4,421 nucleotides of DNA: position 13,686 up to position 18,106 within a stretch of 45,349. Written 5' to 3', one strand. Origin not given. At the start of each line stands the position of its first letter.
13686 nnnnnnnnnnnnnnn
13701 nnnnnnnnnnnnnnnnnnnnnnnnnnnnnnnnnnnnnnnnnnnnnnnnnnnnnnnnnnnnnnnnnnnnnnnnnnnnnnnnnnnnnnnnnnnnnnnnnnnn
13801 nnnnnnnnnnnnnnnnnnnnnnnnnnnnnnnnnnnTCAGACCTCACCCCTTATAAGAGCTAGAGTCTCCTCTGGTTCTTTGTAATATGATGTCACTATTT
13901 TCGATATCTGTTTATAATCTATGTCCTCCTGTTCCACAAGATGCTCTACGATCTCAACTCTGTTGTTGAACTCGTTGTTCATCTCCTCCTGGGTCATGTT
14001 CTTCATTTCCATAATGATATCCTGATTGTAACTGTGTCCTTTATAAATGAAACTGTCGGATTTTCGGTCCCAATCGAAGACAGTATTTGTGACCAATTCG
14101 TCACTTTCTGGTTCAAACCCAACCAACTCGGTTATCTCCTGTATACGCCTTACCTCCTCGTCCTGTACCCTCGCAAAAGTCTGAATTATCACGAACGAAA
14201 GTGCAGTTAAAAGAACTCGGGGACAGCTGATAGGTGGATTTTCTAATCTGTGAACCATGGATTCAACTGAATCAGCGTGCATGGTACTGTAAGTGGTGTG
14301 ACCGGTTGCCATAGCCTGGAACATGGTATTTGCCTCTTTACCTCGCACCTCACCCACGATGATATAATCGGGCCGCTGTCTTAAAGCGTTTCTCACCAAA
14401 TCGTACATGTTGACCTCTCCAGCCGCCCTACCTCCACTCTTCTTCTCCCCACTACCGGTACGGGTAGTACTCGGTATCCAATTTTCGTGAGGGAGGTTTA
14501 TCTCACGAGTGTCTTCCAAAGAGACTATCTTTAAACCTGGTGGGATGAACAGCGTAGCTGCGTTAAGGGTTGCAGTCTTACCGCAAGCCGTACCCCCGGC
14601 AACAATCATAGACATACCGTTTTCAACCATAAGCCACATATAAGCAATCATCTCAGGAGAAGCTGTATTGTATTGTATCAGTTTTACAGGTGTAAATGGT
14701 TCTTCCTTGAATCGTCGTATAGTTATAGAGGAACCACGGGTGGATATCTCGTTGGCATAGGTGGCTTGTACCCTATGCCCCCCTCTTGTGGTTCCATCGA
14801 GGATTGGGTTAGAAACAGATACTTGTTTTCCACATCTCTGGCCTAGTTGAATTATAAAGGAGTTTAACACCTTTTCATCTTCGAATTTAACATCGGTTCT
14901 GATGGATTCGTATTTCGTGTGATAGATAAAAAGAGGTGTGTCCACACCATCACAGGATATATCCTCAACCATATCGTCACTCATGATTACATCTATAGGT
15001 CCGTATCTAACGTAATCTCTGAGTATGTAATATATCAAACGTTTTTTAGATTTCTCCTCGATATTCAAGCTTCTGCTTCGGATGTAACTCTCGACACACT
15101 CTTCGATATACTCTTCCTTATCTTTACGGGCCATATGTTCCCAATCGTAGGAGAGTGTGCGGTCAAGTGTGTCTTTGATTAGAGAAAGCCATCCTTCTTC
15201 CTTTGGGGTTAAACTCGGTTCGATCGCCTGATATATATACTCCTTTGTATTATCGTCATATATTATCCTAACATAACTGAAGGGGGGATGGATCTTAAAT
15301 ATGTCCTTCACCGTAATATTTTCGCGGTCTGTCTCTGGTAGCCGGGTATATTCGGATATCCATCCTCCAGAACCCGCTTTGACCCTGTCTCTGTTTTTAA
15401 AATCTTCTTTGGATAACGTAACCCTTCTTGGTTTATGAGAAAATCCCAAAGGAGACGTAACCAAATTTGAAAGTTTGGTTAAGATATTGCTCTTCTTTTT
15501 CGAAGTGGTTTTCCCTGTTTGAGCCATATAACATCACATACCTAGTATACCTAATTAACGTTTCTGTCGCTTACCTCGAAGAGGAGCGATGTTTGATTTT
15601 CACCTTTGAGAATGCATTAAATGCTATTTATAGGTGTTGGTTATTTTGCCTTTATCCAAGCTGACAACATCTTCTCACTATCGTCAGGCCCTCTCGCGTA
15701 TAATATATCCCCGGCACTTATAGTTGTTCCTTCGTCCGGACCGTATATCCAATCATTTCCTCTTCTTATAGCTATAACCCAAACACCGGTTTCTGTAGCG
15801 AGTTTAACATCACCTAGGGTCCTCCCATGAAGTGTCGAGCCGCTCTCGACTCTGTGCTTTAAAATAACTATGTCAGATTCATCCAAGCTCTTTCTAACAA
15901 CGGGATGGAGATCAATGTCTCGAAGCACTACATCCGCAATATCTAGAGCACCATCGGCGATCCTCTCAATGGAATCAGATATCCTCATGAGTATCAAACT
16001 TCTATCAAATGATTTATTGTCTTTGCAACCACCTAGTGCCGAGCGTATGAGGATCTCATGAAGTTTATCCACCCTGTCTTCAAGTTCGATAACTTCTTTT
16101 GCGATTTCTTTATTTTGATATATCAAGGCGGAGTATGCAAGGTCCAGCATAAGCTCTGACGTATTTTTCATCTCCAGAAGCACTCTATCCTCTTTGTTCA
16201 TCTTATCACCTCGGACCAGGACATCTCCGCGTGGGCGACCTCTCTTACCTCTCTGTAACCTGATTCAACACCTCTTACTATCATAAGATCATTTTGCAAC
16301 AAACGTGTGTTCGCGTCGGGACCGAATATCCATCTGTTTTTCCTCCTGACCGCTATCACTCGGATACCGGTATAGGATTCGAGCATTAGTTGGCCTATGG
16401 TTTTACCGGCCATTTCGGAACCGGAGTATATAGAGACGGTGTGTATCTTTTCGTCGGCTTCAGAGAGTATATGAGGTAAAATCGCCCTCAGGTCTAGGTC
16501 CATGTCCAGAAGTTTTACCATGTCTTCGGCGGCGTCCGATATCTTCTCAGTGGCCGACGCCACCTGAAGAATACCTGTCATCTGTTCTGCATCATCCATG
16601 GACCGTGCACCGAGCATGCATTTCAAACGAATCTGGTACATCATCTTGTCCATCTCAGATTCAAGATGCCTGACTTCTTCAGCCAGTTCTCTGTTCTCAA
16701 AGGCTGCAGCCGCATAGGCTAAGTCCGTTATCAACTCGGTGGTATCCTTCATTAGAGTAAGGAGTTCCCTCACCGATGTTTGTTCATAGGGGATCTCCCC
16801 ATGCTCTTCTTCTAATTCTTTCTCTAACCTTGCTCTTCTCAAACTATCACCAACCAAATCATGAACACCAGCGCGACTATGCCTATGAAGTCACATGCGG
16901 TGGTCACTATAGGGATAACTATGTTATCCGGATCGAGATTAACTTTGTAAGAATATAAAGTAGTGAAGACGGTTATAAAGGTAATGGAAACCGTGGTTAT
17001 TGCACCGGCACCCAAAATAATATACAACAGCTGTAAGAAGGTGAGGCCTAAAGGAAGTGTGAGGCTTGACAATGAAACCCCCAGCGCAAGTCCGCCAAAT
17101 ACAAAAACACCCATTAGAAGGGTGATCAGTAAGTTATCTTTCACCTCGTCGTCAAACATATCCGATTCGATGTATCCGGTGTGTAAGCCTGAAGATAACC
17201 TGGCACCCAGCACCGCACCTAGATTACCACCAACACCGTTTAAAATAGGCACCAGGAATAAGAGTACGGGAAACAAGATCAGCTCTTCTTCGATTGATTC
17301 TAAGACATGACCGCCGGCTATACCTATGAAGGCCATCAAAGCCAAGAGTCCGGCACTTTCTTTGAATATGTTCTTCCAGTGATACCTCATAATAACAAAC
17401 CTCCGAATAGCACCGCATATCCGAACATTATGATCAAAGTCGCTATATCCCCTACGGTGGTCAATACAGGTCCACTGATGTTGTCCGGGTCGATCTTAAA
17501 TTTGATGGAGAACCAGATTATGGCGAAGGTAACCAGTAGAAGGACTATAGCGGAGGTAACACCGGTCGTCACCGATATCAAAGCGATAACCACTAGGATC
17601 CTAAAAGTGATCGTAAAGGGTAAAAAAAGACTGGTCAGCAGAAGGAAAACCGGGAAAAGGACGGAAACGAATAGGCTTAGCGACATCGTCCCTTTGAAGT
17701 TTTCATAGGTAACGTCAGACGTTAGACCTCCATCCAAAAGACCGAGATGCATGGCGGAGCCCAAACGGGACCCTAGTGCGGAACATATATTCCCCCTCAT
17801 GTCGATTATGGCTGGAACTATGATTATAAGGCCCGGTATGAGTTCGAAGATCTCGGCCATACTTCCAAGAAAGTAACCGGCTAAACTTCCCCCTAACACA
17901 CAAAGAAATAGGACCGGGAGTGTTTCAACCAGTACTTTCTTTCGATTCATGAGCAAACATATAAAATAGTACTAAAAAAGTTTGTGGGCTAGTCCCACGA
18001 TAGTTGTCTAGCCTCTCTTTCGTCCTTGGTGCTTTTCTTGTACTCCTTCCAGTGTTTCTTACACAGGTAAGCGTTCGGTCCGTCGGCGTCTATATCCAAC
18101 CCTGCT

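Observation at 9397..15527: Epd/Tad-like type IV filament operon with two intact paralogous ATPases flanking a split platform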

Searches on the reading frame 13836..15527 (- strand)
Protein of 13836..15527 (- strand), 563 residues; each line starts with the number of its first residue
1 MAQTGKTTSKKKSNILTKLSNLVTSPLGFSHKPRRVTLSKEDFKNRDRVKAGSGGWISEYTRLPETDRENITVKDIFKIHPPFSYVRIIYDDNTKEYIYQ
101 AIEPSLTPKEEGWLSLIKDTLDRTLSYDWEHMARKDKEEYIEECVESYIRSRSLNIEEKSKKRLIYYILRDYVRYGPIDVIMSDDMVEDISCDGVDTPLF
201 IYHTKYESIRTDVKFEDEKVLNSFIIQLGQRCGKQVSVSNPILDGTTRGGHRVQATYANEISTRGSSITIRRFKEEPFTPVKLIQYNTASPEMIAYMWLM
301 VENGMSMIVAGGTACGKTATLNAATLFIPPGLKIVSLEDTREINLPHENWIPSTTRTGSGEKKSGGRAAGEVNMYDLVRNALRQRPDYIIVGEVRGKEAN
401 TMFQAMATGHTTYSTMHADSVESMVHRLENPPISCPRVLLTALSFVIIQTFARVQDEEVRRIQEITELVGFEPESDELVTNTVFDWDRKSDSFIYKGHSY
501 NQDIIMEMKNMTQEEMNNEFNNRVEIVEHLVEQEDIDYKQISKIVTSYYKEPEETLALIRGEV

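Call 4: search_protein_families(library=pfam, proteins=[window:13836-15527:-], max_evalue=0.01)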
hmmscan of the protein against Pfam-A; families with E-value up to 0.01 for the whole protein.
window:13836-15527:- (563 aa): 1 family
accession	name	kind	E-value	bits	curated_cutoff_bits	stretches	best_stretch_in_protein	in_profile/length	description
PF00437.27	T2SSE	-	8e-35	120.6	24.9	1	212-534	37-324/370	Type II/IV secretion system protein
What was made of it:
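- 13836..15527 (-): E1: first secretion-type (FlaI/GspE2-like) ATPase, 563 aa. It is the positional ortholog of CdiPE1 and A. boonei GI 289595684. T2SSE, E 8e-35 (call 4).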

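Call 9: search_protein_families(library=ncbifam, proteins=[window:13836-15527:-], max_evalue=0.01)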
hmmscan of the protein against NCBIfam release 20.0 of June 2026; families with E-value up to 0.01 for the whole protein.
window:13836-15527:- (563 aa): 17 families
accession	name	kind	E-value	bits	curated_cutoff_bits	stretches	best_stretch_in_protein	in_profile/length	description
NF058587.1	archaellum_moto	equivalog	4.4e-123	411.8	550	1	68-553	25-522/527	archaellum flagellar ATPase motor FlaI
NF053672.1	bindosome_BasE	exception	5.7e-60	203.5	1000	1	69-550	36-509/512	bindosome assembly system ATPase subunit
TIGR03819.1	heli_sec_ATPase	hypoth_equivalog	2.9e-42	145.1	373.15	1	142-429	18-298/340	TadA family conjugal transfer-associated ATPase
TIGR02788.1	VirB11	equivalog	1e-32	113.4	249.95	2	292-429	132-263/308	P-type DNA transfer ATPase VirB11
NF010475.0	PRK13900.1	equivalog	6.1e-26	91.3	389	1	296-427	152-278/333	type IV secretion system ATPase VirB11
TIGR02782.1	TrbB_P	equivalog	2.9e-25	89.2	304.55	1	183-473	19-298/303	P-type conjugative transfer ATPase TrbB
NF010469.0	PRK13894.1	subfamily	9.7e-22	77.7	508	1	231-472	77-311/320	conjugal transfer ATPase TrbB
NF010407.0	PRK13833.1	subfamily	2.3e-18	66.7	499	1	235-430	76-261/323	conjugal transfer protein TrbB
NF041000.1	ATPase_ComGA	equivalog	4.5e-16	58.7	300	1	296-449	121-262/267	competence type IV pilus ATPase ComGA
NF010425.0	PRK13851.1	equivalog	2.5e-14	52.9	461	1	291-418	149-270/344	type IV secretion system protein VirB11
NF007755.0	PRK10436.1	equivalog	2.8e-14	52.6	617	1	302-513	218-410/465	type II secretion system protein GspE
TIGR02538.1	type_IV_pilB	equivalog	2e-13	49.8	675.65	1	304-464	317-464/564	type IV-A pilus assembly ATPase PilB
TIGR02525.1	plasmid_TraJ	equivalog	8.9e-13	47.9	368.3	1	296-506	142-350/372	plasmid transfer ATPase TraJ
TIGR02533.1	type_II_gspE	equivalog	1.6e-11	43.6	630.25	1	307-461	246-388/486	type II secretion system ATPase GspE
TIGR01420.1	pilT_fam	subfamily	4e-11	42.7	319.1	1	302-428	121-239/343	PilT/PilU family type 4a pilus ATPase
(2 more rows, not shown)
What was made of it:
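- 13836..15527 (-): NCBIfam FlaI model 412 bits against a cut-off of 550 (call 9).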

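Call 23: search_solved_structures(query=window:13836-15527:-, max_evalue=1e-10)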
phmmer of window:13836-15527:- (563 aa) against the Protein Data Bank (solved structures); distinct sequences matched with E-value up to 1e-10: 8.
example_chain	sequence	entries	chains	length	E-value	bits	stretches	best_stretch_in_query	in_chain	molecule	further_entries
2oap_1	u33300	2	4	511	9.2e-121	407.2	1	75-556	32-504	Type II secretion system protein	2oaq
4ii7_A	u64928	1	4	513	1.3e-79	271.4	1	132-501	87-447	FlaI ATPase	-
4ihq_A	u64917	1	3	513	8.6e-79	268.7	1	132-501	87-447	FlaI ATPase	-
8rkd_E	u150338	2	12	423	3.1e-45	157.9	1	135-487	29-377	Pilus assembly ATPase CpaF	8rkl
8rjf_A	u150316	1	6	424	3.2e-45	157.9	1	135-487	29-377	Pilus assembly ATPase CpaF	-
9e24_A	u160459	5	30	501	4.8e-45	157.3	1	134-487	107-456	CpaF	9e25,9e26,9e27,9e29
6bge_A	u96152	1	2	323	1.3e-15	60.2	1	238-432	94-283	VirB11-like protein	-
1g6o_A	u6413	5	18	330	1.4e-15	60.1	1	238-432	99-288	CAG-ALPHA | virB11 homolog | Cag-alfa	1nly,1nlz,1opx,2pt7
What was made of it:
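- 13836..15527 (-): Best PDB match is afGspE 2OAP, 407 bits (call 23).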

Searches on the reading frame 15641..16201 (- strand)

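Call 4: search_protein_families(library=pfam, proteins=[window:15641-16201:-], max_evalue=0.01)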
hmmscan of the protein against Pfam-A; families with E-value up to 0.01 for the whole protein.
window:15641-16201:- (186 aa): 3 families
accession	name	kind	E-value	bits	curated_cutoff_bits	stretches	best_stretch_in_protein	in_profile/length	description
PF01895.24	PhoU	-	9.3e-16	58.4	23.5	1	8-91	1-88/89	PhoU domain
PF02080.26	TrkA_C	-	7e-15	55.1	27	1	117-183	5-70/71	TrkA-C domain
PF01865.21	PhoU_div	-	0.00029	20.7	24.4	1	29-91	146-207/214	Protein of unknown function DUF47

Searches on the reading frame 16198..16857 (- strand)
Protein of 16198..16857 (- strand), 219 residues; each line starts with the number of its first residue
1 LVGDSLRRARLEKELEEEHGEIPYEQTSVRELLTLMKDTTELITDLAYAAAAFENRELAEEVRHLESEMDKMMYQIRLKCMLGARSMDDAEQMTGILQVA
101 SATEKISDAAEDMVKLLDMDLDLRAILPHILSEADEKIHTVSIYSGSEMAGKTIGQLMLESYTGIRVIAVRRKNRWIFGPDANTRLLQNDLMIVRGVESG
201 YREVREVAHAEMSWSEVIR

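Call 4: search_protein_families(library=pfam, proteins=[window:16198-16857:-], max_evalue=0.01)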
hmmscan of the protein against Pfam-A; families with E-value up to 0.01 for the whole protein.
window:16198-16857:- (219 aa): 3 families
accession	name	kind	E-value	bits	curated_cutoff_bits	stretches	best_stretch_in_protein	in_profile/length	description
PF02080.26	TrkA_C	-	9.8e-12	45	27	1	139-207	2-69/71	TrkA-C domain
PF01895.24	PhoU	-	8.2e-09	36.2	23.5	1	34-115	2-87/89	PhoU domain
PF01865.21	PhoU_div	-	0.0013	18.6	24.4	1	35-113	126-204/214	Protein of unknown function DUF47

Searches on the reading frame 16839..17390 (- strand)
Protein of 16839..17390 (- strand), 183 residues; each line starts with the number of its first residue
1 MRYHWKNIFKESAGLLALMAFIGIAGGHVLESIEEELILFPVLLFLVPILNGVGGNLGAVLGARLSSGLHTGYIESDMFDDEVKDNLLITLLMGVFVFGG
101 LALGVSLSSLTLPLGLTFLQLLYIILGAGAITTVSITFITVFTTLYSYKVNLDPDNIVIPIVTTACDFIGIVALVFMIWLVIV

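Call 4: search_protein_families(library=pfam, proteins=[window:16839-17390:-], max_evalue=0.01)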
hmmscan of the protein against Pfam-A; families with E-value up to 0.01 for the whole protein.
window:16839-17390:- (183 aa): 1 family
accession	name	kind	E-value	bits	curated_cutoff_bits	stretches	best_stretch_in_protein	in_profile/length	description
PF01769.21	MgtE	-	2.2e-20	73.6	27.6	1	47-176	1-124/125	Divalent cation transporter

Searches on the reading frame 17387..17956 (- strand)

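Call 4: search_protein_families(library=pfam, proteins=[window:17387-17956:-], max_evalue=0.01)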
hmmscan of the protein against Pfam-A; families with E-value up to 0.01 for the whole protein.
window:17387-17956:- (189 aa): 1 family
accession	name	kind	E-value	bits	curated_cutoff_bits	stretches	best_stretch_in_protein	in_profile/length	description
PF01769.21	MgtE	-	4e-19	69.6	27.6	1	47-179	1-124/125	Divalent cation transporter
